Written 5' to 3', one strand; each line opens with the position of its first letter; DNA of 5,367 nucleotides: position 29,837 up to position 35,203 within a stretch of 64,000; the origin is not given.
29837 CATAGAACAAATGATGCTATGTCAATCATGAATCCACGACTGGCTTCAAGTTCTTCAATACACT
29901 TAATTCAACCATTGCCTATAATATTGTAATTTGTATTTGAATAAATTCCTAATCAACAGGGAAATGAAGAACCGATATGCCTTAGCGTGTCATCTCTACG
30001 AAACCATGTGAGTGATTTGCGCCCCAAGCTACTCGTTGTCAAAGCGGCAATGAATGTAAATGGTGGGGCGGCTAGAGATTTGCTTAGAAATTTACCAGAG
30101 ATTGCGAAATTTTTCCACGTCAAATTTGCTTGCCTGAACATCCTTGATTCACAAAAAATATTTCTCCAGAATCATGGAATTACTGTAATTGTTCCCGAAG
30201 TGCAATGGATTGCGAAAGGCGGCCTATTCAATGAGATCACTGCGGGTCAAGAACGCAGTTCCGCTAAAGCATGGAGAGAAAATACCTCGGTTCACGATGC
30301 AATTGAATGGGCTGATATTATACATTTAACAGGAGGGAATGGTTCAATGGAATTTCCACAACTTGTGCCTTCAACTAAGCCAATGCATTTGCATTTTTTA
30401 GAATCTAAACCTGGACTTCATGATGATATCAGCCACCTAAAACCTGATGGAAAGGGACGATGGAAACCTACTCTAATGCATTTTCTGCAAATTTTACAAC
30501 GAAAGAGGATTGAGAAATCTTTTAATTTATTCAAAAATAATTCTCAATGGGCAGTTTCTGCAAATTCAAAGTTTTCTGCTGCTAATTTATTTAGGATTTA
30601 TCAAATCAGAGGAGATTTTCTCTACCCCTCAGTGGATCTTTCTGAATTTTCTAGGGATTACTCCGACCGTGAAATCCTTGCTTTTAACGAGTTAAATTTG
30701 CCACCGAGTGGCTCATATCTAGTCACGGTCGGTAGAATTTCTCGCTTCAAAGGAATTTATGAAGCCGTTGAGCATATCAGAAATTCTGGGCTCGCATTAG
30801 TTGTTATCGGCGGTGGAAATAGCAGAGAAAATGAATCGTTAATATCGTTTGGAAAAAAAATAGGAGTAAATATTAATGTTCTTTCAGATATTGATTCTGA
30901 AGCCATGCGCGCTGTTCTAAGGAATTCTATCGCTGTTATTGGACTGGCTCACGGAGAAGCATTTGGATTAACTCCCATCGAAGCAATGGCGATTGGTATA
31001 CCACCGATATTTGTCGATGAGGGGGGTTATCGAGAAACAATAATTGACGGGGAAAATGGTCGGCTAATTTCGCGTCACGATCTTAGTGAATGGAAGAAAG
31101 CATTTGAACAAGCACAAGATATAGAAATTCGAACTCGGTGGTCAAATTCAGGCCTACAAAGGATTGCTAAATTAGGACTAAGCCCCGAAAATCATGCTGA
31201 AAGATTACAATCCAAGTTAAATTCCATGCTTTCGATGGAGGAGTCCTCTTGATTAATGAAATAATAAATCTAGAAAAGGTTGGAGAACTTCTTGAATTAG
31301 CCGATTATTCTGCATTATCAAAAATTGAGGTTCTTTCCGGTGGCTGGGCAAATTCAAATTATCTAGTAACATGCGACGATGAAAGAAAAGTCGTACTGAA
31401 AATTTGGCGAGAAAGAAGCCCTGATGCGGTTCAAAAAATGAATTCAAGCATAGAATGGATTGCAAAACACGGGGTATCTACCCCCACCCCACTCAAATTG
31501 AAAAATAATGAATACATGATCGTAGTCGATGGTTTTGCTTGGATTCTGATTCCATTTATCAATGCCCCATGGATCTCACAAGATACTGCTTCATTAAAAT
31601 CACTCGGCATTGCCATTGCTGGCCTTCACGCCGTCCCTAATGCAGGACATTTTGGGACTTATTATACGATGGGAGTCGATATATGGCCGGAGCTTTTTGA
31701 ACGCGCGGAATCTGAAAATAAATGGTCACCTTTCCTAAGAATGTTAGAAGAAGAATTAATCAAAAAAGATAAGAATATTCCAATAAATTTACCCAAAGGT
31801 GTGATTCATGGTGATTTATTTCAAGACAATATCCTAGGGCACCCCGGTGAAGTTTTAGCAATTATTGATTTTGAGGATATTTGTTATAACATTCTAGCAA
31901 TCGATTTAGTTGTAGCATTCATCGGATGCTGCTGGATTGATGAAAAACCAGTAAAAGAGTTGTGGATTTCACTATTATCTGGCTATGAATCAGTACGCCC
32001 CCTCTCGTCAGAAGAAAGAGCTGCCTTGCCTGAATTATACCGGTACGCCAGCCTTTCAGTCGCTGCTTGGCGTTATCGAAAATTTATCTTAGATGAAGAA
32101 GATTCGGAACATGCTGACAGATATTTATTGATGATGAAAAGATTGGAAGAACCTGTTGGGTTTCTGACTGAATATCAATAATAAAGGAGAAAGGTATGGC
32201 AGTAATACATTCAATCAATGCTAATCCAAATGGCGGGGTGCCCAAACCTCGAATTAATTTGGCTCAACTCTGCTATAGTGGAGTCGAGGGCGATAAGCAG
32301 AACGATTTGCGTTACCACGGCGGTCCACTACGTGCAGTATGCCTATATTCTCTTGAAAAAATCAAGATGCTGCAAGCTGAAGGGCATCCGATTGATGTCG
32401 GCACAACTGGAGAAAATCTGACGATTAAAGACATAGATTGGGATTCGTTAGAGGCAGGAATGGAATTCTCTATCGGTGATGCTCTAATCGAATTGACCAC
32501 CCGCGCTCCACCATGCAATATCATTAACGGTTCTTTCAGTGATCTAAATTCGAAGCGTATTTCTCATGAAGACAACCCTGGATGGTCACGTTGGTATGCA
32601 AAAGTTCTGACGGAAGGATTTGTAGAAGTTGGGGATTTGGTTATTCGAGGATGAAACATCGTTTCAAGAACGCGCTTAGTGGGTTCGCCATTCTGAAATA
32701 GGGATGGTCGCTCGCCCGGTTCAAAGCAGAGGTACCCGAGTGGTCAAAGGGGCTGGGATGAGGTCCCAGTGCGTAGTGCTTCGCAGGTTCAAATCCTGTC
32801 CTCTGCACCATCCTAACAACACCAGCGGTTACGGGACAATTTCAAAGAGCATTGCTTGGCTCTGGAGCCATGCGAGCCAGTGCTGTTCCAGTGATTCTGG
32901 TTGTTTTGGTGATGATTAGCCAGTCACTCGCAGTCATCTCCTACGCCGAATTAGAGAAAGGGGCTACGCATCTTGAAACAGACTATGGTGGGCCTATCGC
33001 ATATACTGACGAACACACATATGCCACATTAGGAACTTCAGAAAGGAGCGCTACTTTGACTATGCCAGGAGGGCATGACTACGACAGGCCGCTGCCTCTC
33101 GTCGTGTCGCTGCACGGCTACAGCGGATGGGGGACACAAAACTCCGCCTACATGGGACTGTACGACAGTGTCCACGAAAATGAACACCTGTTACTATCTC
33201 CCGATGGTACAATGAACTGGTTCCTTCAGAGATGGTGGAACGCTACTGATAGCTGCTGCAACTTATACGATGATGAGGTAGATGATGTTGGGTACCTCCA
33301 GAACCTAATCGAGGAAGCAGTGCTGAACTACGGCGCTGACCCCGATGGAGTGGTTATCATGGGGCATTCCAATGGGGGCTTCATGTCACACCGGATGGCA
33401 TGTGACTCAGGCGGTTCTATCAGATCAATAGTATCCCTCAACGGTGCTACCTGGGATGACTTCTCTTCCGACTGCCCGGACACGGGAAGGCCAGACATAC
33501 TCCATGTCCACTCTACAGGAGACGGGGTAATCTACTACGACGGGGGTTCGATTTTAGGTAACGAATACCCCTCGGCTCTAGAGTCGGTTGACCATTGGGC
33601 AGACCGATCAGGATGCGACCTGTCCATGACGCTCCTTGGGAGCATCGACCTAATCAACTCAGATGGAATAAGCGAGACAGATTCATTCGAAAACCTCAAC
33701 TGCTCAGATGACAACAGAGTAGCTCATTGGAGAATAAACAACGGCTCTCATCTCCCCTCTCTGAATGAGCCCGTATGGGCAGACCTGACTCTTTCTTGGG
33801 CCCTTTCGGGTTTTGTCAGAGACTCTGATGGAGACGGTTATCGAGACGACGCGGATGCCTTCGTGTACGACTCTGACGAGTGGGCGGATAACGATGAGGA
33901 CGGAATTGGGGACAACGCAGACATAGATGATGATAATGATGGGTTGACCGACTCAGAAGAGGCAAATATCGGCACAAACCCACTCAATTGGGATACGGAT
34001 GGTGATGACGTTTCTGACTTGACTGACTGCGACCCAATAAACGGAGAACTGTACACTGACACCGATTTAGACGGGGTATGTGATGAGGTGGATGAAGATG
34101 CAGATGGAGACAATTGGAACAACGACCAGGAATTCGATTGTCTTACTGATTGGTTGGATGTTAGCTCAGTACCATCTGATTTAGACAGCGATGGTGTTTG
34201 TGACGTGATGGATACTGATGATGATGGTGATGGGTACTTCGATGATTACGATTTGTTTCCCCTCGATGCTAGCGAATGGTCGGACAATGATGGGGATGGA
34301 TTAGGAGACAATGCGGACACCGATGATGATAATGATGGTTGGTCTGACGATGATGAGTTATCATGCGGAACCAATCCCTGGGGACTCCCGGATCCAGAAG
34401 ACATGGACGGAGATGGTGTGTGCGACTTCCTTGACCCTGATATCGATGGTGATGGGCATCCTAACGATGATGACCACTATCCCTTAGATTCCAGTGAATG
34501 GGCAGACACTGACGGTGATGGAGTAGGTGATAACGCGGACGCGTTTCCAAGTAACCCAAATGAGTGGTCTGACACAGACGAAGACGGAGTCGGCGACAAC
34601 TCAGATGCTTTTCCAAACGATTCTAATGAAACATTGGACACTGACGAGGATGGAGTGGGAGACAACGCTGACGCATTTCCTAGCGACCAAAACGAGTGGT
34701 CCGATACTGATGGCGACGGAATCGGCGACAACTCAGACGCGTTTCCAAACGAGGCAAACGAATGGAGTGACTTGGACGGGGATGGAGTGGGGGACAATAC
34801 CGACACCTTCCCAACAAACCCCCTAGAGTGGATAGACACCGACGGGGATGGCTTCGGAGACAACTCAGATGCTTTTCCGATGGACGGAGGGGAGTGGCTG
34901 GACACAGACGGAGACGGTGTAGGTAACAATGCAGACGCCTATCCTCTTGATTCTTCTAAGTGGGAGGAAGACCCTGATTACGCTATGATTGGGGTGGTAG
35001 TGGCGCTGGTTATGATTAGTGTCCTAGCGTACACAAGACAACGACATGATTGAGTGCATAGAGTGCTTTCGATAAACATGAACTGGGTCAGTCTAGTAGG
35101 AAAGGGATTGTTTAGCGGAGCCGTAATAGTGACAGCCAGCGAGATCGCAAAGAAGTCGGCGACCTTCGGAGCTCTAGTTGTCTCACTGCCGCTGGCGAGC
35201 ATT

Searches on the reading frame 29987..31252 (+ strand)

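Call 14: search_protein_families(library=pfam, proteins=[window:29987-31252:+], max_evalue=0.0001)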
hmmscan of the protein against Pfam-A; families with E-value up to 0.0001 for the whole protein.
window:29987-31252:+ (421 aa): 3 families
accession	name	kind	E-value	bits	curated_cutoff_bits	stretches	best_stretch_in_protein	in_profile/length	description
PF00534.26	Glycos_transf_1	-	4.8e-24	85.3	26.4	1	234-388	7-168/172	Glycosyl transferases group 1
PF13692.12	Glyco_trans_1_4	-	7e-15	56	27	1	244-375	3-138/142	Glycosyl transferases group 1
PF20706.3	GT4-conflict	-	1.3e-05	24.8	26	1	248-387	203-349/385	Family 4 Glycosyltransferase in conflict systems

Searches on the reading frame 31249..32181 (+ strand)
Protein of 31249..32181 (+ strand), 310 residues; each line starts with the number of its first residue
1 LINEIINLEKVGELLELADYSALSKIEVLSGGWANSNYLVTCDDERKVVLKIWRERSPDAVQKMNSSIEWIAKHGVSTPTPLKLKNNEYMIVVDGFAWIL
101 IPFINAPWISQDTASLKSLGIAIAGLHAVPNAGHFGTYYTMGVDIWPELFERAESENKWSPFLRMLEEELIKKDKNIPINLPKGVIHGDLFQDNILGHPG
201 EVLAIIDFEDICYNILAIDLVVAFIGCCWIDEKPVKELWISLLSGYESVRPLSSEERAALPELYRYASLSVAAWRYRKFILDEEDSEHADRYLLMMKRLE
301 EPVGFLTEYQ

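Call 14: search_protein_families(library=pfam, proteins=[window:31249-32181:+], max_evalue=0.0001)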
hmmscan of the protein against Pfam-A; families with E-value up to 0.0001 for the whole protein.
window:31249-32181:+ (310 aa): 3 families
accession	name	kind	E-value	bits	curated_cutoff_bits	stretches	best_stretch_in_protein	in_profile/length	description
PF01636.29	APH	-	1.5e-30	107.2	23.2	1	26-252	2-239/239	Phosphotransferase enzyme family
PF01633.27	Choline_kinase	-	5.1e-06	26.5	29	0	186-226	165-206/300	Choline/ethanolamine kinase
PF03881.20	Fructosamin_kin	-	7.3e-05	22.6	22.4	0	21-139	17-127/288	Fructosamine kinase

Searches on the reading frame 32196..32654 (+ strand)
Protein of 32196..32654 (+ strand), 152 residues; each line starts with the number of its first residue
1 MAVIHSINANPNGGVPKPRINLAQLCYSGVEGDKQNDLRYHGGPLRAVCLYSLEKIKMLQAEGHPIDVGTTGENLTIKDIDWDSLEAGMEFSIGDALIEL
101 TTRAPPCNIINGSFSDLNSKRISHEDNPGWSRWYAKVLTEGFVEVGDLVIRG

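Call 14: search_protein_families(library=pfam, proteins=[window:32196-32654:+], max_evalue=0.0001)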
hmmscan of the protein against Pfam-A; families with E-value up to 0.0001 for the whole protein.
window:32196-32654:+ (152 aa): 1 family
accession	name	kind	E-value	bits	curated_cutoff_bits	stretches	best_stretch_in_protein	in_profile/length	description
PF03473.23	MOSC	-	4.8e-19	69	22.7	1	37-149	1-119/120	MOSC domain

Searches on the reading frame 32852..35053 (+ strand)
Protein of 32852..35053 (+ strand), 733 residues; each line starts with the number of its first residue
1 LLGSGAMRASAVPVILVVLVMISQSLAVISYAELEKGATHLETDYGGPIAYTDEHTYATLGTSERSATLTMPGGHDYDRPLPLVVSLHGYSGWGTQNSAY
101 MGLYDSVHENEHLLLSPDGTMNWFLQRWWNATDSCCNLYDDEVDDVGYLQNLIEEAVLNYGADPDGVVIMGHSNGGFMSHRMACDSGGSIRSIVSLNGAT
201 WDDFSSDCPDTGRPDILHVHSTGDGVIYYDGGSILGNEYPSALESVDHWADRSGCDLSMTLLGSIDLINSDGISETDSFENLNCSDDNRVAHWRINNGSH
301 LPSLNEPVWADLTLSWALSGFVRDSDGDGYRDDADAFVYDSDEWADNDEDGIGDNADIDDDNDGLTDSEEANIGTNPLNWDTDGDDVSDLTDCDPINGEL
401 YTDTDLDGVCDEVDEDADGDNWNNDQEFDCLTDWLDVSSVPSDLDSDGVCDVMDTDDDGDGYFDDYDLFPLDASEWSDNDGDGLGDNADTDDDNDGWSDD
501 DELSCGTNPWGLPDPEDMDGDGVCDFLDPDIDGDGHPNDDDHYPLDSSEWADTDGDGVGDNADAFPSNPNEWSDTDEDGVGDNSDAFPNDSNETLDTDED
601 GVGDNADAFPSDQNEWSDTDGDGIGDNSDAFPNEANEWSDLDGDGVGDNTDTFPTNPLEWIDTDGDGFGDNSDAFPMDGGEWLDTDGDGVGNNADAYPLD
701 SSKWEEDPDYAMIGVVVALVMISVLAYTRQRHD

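Call 14: search_protein_families(library=pfam, proteins=[window:32852-35053:+], max_evalue=0.0001)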
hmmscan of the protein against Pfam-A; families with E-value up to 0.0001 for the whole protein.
window:32852-35053:+ (733 aa): 1 family
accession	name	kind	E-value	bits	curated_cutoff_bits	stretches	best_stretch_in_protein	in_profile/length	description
PF18884.5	TSP3_bac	-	5e-09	36.3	25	1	359-379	1-21/22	Bacterial TSP3 repeat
